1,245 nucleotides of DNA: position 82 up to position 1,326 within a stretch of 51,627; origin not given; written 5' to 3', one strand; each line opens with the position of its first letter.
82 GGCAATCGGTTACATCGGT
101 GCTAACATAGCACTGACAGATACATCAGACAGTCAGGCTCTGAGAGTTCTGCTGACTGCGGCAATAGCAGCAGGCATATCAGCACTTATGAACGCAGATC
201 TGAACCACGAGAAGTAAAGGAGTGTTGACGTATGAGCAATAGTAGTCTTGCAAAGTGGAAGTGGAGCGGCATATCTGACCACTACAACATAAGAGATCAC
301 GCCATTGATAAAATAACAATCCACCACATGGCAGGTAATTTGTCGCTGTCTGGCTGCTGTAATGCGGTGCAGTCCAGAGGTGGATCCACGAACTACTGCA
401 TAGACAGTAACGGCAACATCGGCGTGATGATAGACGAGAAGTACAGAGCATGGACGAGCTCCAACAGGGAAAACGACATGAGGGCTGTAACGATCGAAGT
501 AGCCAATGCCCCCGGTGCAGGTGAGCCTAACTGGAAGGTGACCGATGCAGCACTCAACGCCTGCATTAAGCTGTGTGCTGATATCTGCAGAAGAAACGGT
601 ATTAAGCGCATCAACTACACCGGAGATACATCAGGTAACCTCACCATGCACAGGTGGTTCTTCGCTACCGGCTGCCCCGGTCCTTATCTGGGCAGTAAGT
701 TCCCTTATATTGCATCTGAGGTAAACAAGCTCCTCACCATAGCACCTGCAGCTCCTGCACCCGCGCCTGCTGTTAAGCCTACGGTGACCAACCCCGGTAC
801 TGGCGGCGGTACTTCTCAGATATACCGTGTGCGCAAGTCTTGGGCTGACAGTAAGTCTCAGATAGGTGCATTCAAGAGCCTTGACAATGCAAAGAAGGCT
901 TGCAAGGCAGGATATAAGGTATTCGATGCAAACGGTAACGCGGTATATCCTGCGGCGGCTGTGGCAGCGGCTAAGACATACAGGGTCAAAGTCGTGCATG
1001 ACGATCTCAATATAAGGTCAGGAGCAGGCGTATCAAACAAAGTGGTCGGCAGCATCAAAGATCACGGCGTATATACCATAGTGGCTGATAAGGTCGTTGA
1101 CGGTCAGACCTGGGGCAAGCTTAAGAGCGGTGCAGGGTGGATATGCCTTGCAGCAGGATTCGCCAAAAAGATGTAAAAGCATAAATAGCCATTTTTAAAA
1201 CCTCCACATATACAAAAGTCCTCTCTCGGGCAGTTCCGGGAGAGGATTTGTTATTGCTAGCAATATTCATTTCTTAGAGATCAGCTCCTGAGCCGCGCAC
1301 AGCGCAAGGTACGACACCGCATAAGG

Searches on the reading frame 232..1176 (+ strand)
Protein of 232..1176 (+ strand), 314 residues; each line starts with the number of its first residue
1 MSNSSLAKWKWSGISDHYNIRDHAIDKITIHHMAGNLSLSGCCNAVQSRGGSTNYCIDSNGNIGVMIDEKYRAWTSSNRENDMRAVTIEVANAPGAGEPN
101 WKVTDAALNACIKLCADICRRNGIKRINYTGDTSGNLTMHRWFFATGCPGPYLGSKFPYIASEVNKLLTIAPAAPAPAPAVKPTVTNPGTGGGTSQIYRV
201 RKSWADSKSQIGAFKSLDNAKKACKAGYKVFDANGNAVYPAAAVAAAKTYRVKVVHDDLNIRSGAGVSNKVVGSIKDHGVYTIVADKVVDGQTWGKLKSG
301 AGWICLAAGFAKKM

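Call 34: search_protein_families(library=pfam, proteins=[window:232-1176:+], max_evalue=0.01)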
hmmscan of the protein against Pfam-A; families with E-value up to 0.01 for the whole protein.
window:232-1176:+ (314 aa): 1 family
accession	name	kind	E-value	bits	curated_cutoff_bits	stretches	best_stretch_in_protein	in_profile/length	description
PF01510.30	Amidase_2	-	3e-18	66.8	26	1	23-151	3-131/131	N-acetylmuramoyl-L-alanine amidase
